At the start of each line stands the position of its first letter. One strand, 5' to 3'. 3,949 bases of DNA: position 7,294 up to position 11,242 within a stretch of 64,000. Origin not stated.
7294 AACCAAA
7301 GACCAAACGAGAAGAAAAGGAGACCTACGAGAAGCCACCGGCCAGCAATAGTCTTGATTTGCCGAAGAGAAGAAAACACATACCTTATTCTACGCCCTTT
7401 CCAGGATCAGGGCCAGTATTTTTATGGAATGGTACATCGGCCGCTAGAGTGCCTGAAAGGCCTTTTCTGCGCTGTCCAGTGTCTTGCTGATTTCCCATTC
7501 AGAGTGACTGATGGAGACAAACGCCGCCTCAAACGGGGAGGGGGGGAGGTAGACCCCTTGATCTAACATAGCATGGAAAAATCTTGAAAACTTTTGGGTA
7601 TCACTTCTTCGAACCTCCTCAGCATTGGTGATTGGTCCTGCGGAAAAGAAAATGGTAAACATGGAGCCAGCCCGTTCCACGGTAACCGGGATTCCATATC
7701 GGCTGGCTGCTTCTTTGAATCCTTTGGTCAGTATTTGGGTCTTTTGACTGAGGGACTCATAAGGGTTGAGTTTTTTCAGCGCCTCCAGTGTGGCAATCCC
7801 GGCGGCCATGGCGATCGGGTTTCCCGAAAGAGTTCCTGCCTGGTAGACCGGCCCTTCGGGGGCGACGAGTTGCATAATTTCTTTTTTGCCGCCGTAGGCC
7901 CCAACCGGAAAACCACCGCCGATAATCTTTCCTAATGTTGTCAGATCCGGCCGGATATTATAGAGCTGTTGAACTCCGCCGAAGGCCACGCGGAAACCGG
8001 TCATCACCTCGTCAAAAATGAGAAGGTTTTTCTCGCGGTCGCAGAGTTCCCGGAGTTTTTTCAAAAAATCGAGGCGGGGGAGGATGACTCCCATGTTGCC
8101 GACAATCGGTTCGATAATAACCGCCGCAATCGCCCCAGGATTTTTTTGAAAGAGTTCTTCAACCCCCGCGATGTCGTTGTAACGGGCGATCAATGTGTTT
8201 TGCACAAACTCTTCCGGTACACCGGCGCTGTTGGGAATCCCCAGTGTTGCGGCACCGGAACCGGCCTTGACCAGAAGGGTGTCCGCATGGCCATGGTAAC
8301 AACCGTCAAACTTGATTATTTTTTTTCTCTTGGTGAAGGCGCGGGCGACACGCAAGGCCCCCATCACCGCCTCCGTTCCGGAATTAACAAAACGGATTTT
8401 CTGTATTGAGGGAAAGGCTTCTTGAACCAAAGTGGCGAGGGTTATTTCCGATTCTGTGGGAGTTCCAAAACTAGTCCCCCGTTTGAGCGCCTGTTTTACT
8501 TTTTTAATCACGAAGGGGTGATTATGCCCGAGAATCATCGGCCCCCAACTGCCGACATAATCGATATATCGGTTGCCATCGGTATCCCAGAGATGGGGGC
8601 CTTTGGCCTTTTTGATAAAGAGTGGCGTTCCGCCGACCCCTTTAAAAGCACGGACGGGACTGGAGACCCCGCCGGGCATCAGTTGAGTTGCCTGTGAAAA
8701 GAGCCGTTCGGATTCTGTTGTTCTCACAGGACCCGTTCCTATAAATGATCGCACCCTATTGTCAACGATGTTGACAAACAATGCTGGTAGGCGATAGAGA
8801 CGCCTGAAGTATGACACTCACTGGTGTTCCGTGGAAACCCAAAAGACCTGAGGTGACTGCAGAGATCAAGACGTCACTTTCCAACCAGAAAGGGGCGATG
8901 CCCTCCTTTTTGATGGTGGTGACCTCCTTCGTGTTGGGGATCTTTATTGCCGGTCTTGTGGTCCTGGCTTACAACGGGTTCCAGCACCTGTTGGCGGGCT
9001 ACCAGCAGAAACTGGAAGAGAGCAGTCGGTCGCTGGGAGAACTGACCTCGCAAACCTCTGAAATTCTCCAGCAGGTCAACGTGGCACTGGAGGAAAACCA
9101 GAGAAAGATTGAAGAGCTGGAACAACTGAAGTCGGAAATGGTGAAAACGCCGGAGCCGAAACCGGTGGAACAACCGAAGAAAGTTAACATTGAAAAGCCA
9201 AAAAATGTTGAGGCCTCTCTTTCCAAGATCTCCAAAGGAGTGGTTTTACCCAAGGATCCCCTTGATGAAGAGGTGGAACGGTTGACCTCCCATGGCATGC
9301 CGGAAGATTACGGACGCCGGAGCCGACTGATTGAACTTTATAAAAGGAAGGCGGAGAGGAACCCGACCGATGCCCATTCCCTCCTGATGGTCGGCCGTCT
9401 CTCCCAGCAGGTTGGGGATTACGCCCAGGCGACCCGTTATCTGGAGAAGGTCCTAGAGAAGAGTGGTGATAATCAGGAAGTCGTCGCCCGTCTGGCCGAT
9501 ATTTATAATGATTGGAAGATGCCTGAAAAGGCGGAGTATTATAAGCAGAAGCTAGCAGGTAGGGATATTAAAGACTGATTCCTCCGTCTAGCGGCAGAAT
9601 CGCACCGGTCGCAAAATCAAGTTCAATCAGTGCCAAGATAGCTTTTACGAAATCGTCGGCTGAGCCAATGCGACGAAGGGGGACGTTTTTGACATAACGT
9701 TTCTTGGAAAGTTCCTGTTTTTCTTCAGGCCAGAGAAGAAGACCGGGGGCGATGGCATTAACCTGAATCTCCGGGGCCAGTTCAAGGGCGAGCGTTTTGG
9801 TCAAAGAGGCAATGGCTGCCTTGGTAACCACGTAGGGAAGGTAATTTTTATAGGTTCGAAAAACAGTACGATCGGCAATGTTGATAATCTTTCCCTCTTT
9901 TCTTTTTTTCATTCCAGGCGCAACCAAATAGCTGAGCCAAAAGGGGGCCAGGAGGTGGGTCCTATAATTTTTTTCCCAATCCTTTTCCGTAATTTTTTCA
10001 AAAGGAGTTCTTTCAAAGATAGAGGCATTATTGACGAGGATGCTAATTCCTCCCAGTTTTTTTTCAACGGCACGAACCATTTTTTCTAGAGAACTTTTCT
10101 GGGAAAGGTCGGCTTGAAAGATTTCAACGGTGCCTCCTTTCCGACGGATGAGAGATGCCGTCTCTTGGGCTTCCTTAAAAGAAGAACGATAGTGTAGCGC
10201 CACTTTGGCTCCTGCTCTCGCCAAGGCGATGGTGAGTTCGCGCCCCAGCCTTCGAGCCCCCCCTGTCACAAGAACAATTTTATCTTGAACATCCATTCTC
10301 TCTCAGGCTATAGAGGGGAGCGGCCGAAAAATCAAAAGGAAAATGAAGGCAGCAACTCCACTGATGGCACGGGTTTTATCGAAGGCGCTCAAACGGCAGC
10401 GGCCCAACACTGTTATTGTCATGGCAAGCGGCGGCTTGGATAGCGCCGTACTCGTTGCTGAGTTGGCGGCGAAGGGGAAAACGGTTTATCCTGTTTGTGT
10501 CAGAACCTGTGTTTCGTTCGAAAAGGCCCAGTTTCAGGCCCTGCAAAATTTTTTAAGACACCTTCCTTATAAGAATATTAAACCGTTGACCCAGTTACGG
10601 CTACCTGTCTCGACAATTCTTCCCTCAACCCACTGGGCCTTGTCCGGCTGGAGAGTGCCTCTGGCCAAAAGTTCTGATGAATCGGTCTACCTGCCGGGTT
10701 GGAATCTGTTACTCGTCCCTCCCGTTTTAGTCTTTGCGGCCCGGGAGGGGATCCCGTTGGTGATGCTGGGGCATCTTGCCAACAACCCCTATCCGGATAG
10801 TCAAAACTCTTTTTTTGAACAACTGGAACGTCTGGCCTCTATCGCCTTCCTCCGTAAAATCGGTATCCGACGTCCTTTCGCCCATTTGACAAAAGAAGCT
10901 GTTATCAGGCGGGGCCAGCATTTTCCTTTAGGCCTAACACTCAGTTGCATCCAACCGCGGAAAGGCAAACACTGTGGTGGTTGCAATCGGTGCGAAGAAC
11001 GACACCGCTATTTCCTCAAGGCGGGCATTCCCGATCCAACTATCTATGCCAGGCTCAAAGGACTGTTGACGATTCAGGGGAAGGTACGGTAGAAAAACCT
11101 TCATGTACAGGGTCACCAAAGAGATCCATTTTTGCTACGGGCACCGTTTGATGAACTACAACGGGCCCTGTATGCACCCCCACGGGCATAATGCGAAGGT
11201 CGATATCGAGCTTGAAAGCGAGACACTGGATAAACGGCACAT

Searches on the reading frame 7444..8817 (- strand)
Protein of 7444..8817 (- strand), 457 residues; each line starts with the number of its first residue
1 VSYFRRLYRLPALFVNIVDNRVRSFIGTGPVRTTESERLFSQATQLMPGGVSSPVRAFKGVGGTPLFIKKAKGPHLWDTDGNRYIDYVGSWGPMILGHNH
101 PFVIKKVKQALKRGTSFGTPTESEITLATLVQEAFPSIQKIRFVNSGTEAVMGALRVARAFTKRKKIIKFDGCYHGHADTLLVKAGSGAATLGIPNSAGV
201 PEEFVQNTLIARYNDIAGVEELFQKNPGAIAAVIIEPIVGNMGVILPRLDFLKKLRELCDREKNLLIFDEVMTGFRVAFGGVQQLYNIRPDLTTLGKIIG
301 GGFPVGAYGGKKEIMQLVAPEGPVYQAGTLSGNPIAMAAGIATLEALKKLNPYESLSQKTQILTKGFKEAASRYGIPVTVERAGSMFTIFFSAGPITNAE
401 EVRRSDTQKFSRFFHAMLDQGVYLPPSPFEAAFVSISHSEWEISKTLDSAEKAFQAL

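Call 74: search_protein_families(library=pfam, proteins=[window:7444-8817:-], max_evalue=0.001)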
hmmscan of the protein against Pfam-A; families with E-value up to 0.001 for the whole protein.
window:7444-8817:- (457 aa): 2 families
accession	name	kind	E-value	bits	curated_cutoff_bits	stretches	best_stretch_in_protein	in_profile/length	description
PF00202.27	Aminotran_3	-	5.6e-79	266.1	30.5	1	64-424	9-371/403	Aminotransferase class-III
PF00155.27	Aminotran_1_2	-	0.00037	20.2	19.7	1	214-430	128-337/361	Aminotransferase class I and II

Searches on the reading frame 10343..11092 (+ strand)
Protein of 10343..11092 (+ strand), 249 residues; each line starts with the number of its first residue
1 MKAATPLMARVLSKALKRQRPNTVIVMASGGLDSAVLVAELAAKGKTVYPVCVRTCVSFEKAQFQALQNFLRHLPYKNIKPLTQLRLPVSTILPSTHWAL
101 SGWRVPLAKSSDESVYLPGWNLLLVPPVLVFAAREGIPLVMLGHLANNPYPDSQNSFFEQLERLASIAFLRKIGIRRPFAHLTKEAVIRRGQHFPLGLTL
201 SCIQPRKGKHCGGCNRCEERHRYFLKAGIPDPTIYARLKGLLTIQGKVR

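Call 47: search_protein_families(library=pfam, proteins=[window:10343-11092:+], max_evalue=0.01)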
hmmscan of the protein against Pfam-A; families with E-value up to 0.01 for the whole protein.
window:10343-11092:+ (249 aa): 1 family
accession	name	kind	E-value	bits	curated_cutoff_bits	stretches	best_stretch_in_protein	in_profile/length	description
PF06508.19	QueC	-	2.4e-23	83.2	22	1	24-227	2-209/210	Queuosine biosynthesis protein QueC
